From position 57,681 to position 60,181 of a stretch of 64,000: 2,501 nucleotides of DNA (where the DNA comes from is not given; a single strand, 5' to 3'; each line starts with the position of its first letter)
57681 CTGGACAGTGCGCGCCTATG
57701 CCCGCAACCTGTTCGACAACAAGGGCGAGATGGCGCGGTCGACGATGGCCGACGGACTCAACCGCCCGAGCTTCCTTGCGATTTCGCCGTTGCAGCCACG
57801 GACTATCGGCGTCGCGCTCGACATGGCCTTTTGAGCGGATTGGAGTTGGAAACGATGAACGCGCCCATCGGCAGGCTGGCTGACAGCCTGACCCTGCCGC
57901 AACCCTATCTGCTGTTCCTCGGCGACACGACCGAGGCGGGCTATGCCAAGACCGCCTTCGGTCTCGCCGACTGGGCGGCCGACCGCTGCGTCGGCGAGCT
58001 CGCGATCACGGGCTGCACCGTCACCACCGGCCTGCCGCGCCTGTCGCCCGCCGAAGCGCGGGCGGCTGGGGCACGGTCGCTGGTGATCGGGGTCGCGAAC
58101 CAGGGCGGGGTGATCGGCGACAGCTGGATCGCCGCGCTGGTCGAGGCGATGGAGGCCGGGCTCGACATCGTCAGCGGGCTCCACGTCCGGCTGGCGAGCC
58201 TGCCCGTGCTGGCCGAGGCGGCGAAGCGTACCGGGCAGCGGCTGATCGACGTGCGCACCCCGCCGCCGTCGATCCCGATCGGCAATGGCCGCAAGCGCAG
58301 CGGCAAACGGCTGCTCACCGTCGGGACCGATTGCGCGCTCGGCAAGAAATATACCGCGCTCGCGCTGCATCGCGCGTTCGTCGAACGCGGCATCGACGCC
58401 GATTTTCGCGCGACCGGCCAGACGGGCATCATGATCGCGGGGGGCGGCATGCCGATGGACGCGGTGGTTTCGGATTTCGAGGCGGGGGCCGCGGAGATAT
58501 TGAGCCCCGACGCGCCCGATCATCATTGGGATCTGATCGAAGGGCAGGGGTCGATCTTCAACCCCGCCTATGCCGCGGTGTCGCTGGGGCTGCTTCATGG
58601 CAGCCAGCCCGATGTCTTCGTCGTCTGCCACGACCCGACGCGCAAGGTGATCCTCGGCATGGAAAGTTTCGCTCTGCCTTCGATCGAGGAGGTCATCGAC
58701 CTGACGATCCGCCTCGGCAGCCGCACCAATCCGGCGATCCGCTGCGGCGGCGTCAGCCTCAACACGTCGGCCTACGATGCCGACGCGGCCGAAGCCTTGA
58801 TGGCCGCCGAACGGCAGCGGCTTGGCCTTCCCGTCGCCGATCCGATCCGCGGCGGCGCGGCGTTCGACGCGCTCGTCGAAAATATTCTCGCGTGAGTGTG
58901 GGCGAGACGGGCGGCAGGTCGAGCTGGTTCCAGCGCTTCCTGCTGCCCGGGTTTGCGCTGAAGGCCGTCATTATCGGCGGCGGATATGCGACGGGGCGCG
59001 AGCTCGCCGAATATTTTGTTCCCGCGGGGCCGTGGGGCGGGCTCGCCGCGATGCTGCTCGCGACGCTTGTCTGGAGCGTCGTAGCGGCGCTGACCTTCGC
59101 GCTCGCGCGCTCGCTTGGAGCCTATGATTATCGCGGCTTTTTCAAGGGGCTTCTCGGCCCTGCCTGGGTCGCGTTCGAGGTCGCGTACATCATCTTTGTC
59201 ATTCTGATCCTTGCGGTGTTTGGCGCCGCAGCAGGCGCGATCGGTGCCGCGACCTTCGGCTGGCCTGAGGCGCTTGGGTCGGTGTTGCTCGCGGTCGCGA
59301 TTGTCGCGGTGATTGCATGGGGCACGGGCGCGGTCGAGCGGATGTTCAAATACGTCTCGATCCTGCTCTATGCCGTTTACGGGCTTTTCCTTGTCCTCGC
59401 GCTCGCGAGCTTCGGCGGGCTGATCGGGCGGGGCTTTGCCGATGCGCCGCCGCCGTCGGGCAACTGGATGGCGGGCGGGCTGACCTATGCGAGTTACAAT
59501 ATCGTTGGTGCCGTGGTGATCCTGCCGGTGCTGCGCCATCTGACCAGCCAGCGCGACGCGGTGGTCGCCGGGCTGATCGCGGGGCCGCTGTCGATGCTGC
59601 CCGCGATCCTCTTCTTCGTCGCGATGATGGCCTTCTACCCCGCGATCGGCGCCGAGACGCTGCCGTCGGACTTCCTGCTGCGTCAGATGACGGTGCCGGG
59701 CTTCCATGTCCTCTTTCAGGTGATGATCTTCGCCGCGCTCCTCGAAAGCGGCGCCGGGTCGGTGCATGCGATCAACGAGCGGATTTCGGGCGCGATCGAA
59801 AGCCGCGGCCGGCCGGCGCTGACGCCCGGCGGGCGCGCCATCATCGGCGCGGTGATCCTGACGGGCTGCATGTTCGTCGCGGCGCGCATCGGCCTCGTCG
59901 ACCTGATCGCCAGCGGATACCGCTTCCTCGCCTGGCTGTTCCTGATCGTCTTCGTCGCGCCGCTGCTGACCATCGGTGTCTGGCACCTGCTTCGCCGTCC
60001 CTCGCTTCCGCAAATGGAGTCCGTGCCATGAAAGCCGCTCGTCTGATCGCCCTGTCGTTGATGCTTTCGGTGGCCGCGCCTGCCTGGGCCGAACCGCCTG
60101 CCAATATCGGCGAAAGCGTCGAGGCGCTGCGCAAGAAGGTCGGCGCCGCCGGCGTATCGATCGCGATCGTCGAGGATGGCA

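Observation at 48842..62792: TonB-dependent-receptor-centred locus apparently dedicated to D-amino-acid-containing (peptidoglycan-type) peptides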

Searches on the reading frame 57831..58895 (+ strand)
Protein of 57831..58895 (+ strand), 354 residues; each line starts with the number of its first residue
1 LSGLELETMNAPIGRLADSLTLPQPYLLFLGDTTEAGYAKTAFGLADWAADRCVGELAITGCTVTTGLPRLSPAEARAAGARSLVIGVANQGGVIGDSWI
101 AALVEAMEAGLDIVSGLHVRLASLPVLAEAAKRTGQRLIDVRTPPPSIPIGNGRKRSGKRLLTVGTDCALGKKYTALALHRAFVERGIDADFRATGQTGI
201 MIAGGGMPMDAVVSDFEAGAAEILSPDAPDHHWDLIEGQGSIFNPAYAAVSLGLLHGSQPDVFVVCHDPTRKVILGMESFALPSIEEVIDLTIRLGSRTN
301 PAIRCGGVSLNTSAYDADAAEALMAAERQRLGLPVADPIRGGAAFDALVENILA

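Call 4: search_protein_families(library=pfam, proteins=[window:57831-58895:+], max_evalue=0.001)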
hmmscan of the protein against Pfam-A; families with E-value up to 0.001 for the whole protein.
window:57831-58895:+ (354 aa): 2 families
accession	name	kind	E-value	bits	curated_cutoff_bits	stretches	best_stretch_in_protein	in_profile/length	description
PF07755.17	DUF1611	-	5.7e-73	245.1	25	1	150-343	2-197/201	Domain of unknown function (DUF1611_C) P-loop domain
PF17396.8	DUF1611_N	-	1.5e-24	86.5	22.6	1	60-144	4-95/95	Domain of unknown function (DUF1611_N) Rossmann-like domain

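Call 5: search_protein_families(library=ncbifam, proteins=[window:57831-58895:+], max_evalue=0.001)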
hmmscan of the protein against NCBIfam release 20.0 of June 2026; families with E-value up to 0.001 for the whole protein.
window:57831-58895:+ (354 aa): 1 family
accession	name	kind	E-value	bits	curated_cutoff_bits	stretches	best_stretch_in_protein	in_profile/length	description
NF041892.1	DgcN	equivalog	1.6e-135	451.2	480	1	25-344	1-320/326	N-acetyltransferase DgcN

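Call 20: find_homologous_proteins(query=window:57831-58895:+, max_evalue=1e-10)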
Query window:57831-58895:+ (354 aa): 8000 proteins with E <= 1e-10 among 8000 candidates; the best 120 are listed.
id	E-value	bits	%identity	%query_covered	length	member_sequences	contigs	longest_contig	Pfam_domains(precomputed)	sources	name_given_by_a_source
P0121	2.4e-205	699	90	98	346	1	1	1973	PF07755.18,PF17396.9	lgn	-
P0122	1.1e-204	697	90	98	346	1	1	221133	PF07755.18,PF17396.9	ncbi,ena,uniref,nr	ncbi:MAG: DUF1611 domain-containing protein [Sphingopyxis macrogoltabida]|uniref:DUF1611 domain-cont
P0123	2.2e-204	696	90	98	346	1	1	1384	PF07755.18,PF17396.9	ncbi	-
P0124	3.2e-204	696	90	98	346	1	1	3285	PF07755.18,PF17396.9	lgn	-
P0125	3.2e-204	696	90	98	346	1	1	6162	PF07755.18,PF17396.9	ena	-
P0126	6.7e-204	695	90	98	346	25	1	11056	PF07755.18,PF17396.9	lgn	-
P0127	6.9e-204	695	90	98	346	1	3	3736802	PF07755.18,PF17396.9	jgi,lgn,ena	-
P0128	9.2e-204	694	90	98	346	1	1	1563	PF07755.18,PF17396.9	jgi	-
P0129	1.0e-203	694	90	98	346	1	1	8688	PF07755.18,PF17396.9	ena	-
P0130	1.1e-203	694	90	98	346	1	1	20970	PF07755.18,PF17396.9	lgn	-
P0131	1.7e-203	693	91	98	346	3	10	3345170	PF07755.18,PF17396.9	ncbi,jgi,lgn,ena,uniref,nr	ncbi:DUF1611 domain-containing protein [Sphingopyxis alaskensis]|jgi:uncharacterized NAD-dependent e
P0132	1.8e-203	693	90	98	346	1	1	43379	PF07755.18,PF17396.9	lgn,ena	-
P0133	2.5e-203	693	90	98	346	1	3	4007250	PF07755.18,PF17396.9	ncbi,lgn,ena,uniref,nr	ncbi:DUF1611 domain-containing protein [Sphingopyxis granuli]|uniref:DUF1611 domain-containing prote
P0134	2.9e-203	692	89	98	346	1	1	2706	PF07755.18,PF17396.9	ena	-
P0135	2.9e-203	692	90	98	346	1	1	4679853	PF07755.18,PF17396.9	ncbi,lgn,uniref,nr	ncbi:DUF1611 domain-containing protein [Sphingopyxis granuli]|uniref:EBNA-1 nuclear protein n=1 Tax=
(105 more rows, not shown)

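Call 28: search_protein_representatives(protein=window:57855-58892:+)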
Query: 346 residues. Proteins with E-value up to 0.001 (for the whole library): 2451; up to 1e-10: 1537; up to 1e-30: 419. The best 150 are listed.
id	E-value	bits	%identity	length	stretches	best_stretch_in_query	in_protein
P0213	3.0e-192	654.5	86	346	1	1-345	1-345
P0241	4.0e-100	351.6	50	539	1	13-343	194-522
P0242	7.2e-94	331.1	68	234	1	6-227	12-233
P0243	1.8e-93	329.8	61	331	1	15-265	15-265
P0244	2.0e-91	323.0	68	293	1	109-335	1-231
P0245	5.8e-90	318.2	46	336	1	15-331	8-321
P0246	5.7e-89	315.0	54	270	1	15-276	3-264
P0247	5.5e-88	311.7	49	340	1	12-335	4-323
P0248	8.2e-88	311.2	70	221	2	106-264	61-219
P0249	1.0e-86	307.5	71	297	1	14-223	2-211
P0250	2.8e-83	296.2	54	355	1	26-320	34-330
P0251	8.5e-83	294.7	71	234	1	78-270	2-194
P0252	2.6e-78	279.9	59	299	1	76-289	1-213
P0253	2.0e-77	277.0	50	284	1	65-335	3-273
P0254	8.6e-77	274.9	47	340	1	14-339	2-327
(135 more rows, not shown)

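Call 32: find_related_loci(query=A3, collection=genome_contigs, flank=10000)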
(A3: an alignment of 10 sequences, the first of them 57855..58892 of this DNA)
Query A3 (346 aa) in genome_contigs; peptide patterns used: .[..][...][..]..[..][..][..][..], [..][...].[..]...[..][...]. (x = any residue, [..] = any of these).
600 stretches matched a pattern (row limit reached: there are more); 589 encode a relative of the query (tblastn E <= 1e-3); the best 80 are kept; 80 distinct loci.
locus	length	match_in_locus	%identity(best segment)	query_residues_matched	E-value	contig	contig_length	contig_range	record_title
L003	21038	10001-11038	95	1-346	0e+0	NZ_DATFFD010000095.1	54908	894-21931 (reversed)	MAG: Sphingopyxis sp. isolate SMAG_U8625 k141_1643281, whole genome shotgun sequence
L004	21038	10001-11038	92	1-346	0e+0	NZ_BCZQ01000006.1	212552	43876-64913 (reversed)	Sphingopyxis terrae subsp. terrae NBRC 15098, whole genome shotgun sequence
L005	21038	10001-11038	87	1-346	0e+0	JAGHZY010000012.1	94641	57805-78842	MAG: Sphingopyxis sp. isolate BIN8 scaffold12_cov0, whole genome shotgun sequence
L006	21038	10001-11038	87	1-346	0e+0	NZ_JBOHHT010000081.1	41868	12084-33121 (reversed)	MAG: Sphingopyxis sp. isolate TC-B5_concoct.bin.23 k127_87786, whole genome shotgun sequence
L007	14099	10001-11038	88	1-346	0e+0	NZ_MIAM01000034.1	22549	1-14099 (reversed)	MAG: Sphingopyxis sp. RIFCSPHIGHO2_12_FULL_65_19 rifcsphigho2_12_scaffold_3022, whole genome shotgun sequence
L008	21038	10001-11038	86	1-346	0e+0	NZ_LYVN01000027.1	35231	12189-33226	Sphingopyxis sp. KK2 contig00027, whole genome shotgun sequence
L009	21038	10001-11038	83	1-346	0e+0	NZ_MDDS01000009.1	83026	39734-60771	Sphingomonas turrisvirgatae strain MCT13 MCT13_NODE_16_length_83026_cov_33.441_ID_1075, whole genome shotgun sequence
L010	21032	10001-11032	75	1-346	2e-163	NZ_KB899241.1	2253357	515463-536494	Rudaea cellulosilytica DSM 22992 F455DRAFT_scaffold00001.1, whole genome shotgun sequence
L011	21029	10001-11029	72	4-346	2e-163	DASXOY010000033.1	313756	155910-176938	MAG TPA_asm: Steroidobacteraceae bacterium isolate SMAG_U5394 k141_4078257, whole genome shotgun sequence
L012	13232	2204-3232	70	2-345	2e-162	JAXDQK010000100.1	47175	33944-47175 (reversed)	MAG: Gammaproteobacteria bacterium isolate BP_733 scaffold_4642565, whole genome shotgun sequence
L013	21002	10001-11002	73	13-346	3e-162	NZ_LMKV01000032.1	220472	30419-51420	Sphingobium sp. Leaf26 contig_8, whole genome shotgun sequence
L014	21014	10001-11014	73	9-346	3e-162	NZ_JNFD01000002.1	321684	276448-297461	Sphingopyxis sp. LC81 contig10, whole genome shotgun sequence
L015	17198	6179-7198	74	1-342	8e-162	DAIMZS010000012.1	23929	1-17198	MAG TPA_asm: Rudaea sp. isolate CTOTU9900 NODE_493_length_23929_cov_12.726941, whole genome shotgun sequence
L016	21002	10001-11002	72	13-346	2e-161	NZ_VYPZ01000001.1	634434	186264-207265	Sphingobium limneticum strain DSM 25076 NODE_1_length_634434_cov_44.841441, whole genome shotgun sequence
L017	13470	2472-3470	71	14-346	2e-157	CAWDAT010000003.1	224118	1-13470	MAG: uncultured Gammaproteobacteria bacterium isolate MFD01872.bin.1.85 genome assembly, contig: contig_147081, whole ge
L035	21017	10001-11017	65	8-346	1e-144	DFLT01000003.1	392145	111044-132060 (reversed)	MAG TPA_asm: Alphaproteobacteria bacterium UBA3612 UBA3612_contig_15, whole genome shotgun sequence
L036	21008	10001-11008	65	11-346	3e-144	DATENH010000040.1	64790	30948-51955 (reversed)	MAG TPA_asm: Steroidobacteraceae bacterium isolate SMAG_U8964 k141_20893, whole genome shotgun sequence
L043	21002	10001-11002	69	12-345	3e-141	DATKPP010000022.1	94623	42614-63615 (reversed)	MAG TPA_asm: Steroidobacteraceae bacterium isolate SMAG_U14794 k141_1024849, whole genome shotgun sequence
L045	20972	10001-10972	66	21-345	1e-139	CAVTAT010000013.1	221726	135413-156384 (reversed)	MAG: uncultured Alphaproteobacteria bacterium isolate MFD04651.bin.2.154 genome assembly, contig: contig_47396, whole ge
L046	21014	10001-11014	63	9-346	6e-139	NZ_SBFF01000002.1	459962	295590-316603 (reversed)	Sphingosinicella sp. CPCC 101087 Scaffold2, whole genome shotgun sequence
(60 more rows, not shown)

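Call 35: search_solved_structures(query=window:57855-58892:+, max_evalue=0.001)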
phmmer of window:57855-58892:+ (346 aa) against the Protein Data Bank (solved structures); distinct sequences matched with E-value up to 0.001: 3.
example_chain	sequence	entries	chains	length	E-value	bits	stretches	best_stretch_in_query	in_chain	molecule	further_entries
7xrj_A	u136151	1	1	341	5.6e-101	341.2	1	15-336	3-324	Putative NAD-dependent epimerase/dehydratase family protein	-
2obn_A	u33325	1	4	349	2.3e-43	151.8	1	57-341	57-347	Hypothetical protein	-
2g0t_A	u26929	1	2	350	6.6e-43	150.3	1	61-304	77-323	conserved hypothetical protein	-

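Call 48: search_protein_families(library=pfam, proteins=[L017:6460-7827:+, L046:7771-9687:+, L036:456-926:+, L035:7897-8910:+, L036:16004-17962:-, L045:19145-20359:+, L013:12781-14115:+, L043:7854-10001:+], max_evalue=0.00001)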
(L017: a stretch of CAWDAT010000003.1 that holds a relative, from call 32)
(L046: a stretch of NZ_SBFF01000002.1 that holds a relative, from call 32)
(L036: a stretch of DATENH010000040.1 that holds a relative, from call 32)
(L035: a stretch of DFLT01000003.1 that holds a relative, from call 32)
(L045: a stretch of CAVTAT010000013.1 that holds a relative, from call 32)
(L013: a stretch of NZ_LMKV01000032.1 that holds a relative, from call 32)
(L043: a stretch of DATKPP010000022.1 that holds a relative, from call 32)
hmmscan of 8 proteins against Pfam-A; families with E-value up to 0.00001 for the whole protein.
L017:6460-7827:+ (455 aa): 2 families
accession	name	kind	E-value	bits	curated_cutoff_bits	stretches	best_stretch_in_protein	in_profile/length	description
PF00854.27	PTR2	-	2.9e-48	165.2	27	2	90-200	2-124/392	POT family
PF07690.21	MFS_1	-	8.2e-16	58.3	33.4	1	35-269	9-207/347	Major Facilitator Superfamily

L046:7771-9687:+ (638 aa): 2 families
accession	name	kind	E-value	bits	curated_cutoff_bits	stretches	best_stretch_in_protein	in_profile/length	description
PF08530.16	PepX_C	-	8.3e-56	189.7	22.5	1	387-629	1-216/217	X-Pro dipeptidyl-peptidase C-terminal non-catalytic domain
PF02129.25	Peptidase_S15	-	7.7e-51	173.7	23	1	60-347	1-261/262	X-Pro dipeptidyl-peptidase (S15 family)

L036:456-926:+ (156 aa): 3 families
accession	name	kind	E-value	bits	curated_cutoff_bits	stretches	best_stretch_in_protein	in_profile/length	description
PF01037.27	AsnC_trans_reg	-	1.8e-21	76.3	25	1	69-143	1-73/73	Lrp/AsnC ligand binding domain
PF13412.12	HTH_24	-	4.4e-16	58.6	21.9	1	3-50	1-48/48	Winged helix-turn-helix DNA-binding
PF13404.12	HTH_AsnC-type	-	1.8e-15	56.9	27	1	3-44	1-42/42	AsnC-type helix-turn-helix domain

L035:7897-8910:+ (337 aa): 2 families
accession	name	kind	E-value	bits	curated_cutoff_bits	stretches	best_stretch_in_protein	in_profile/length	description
PF13354.11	Beta-lactamase2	-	3.3e-44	151.2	22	1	57-302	7-213/214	Beta-lactamase enzyme family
PF00144.29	Beta-lactamase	-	1.1e-10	41.7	27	0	45-101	10-79/329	Beta-lactamase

L036:16004-17962:- (652 aa): 3 families
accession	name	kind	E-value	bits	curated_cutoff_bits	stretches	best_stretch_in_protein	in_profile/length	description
PF03600.22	CitMHS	-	3.6e-76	256.9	31.9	2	73-578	1-315/336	Citrate transporter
PF02080.26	TrkA_C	-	3.9e-23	81.6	27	2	277-342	1-66/71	TrkA-C domain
PF00939.25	Na_sulph_symp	-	5.1e-14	52.6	27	1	487-650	300-467/472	Sodium:sulfate symporter transmembrane region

L045:19145-20359:+ (404 aa): 1 family
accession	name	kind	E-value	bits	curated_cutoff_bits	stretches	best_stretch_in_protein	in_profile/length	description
PF02515.22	CoA_transf_3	-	3.1e-89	300.1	23.3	1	6-380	2-366/366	CoA-transferase family III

L013:12781-14115:+ (444 aa): 2 families
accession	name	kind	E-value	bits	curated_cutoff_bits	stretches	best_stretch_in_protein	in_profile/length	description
PF01979.26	Amidohydro_1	-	4.8e-54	184.3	25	1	91-439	1-345/345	Amidohydrolase family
PF07969.17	Amidohydro_3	-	4.5e-16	59.8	29.7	2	132-421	166-450/472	Amidohydrolase family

L043:7854-10001:+ (715 aa): 6 families
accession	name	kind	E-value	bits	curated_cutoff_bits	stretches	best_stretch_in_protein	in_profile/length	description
PF00326.27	Peptidase_S9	-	2.8e-31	109.1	22.6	1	506-706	3-211/213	Prolyl oligopeptidase family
PF00930.27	DPPIV_N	-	1.7e-17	63.7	22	1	309-414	237-346/354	Dipeptidyl peptidase IV (DPP IV) N-terminal region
PF07676.18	PD40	-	3.7e-15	55.8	20.9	0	204-219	15-30/38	WD40-like Beta Propeller Repeat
PF20434.5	BD-FAE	-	2.2e-11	44.1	26.8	0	618-665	168-215/215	BD-FAE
PF02129.25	Peptidase_S15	-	1.4e-07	32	23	0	501-612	34-139/262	X-Pro dipeptidyl-peptidase (S15 family)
PF01738.24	DLH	-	1.7e-07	31.5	21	1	514-682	37-186/217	Dienelactone hydrolase family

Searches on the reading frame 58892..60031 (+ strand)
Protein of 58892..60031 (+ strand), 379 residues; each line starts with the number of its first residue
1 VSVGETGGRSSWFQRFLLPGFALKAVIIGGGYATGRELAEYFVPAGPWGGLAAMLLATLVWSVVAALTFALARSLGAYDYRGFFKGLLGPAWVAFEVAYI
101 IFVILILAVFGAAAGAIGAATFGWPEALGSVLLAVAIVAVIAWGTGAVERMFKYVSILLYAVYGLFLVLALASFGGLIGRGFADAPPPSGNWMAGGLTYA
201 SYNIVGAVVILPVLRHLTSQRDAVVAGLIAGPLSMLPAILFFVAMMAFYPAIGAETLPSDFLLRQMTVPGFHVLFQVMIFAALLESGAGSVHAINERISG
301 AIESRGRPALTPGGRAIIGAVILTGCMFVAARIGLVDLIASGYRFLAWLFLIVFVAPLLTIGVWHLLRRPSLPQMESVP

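Call 4: search_protein_families(library=pfam, proteins=[window:58892-60031:+], max_evalue=0.001)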
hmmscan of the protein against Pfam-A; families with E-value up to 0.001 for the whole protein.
window:58892-60031:+ (379 aa): 0 families

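Call 5: search_protein_families(library=ncbifam, proteins=[window:58892-60031:+], max_evalue=0.001)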
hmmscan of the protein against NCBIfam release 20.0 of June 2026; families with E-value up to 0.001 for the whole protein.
window:58892-60031:+ (379 aa): 0 families

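Call 41: search_solved_structures(query=window:58892-60028:+, max_evalue=10)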
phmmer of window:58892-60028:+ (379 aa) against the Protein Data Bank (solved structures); distinct sequences matched with E-value up to 10: 0.

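Call 42: search_protein_families(library=pfam, proteins=[window:58892-60028:+], max_evalue=10)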
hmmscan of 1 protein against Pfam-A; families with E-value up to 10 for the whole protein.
window:58892-60028:+ (379 aa): 0 families

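Call 44: find_homologous_proteins(query=window:58892-60028:+, max_evalue=0.00001)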
Query window:58892-60028:+ (379 aa): 4822 proteins with E <= 0.00001 among 8000 candidates; the best 120 are listed.
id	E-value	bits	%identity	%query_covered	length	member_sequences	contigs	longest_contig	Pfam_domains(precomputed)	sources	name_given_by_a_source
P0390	7.4e-225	764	95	100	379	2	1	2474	-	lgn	-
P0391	1.7e-221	753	94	100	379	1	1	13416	-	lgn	-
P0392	4.5e-220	749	93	100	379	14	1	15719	-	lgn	-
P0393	4.1e-219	745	93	100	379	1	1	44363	-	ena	-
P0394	8.9e-217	738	92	100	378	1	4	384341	-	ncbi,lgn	-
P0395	1.8e-216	737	93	99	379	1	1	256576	-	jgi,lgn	jgi:uncharacterized membrane protein YkvI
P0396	1.5e-215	734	92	99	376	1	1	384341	-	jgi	jgi:uncharacterized membrane protein YkvI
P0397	2.1e-215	733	92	99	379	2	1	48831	-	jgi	jgi:uncharacterized membrane protein YkvI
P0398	1.4e-214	730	92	100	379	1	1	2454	-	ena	-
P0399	1.8e-214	730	91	100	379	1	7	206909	-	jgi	jgi:uncharacterized membrane protein YkvI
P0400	4.2e-214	729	92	99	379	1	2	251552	-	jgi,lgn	jgi:uncharacterized membrane protein YkvI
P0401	1.1e-213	728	92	99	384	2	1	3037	-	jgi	-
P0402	3.0e-212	723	90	100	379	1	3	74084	-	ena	-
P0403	3.3e-212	723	90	100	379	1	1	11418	-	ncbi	-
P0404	3.4e-212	723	91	100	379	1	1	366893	-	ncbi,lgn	-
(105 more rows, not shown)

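Call 78: predict_structure(alignment_id=A4)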
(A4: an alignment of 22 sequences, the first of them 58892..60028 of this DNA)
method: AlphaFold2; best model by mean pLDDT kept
length: 379 residues; sequences in the alignment: 22
mean_pLDDT: 44.0   pTM: 0.38
mean pLDDT of the five models: 44.0, 41.2, 38.4, 37.6, 33.6
residues with pLDDT >= 90: 0; 70-90: 7; 50-70: 106; < 50: 266
segments of 3 or more residues with pLDDT < 50: 1-9, 22-43, 79-81, 94-123, 136-211, 255-310, 312-359, 361-363, 368-379
pLDDT, mean of each block of 10 residues (from residue 1): 34 55 46 43 51 62 63 58 54 50 42 41 53 49 33 30 30 25 29 33 42 61 68 56 53 44 41 41 35 37 40 44 38 29 33 42 45 39
secondary structure, 60 per line:
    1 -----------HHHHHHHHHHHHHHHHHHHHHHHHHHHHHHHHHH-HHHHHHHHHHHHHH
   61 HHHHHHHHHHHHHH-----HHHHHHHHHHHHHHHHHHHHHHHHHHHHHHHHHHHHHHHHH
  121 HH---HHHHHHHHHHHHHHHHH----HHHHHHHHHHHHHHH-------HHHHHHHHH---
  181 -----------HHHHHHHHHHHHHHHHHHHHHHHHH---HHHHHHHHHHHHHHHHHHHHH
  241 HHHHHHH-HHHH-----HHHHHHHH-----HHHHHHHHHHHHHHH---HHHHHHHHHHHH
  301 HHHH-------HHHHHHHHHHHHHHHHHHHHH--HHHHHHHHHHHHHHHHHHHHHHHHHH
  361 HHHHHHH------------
elements in order: H12-45 H47-74 H80-122 H126-142 H147-161 H169-177 H192-216 H220-247 H249-252 H258-265 H271-285 H289-304 H312-332 H335-367
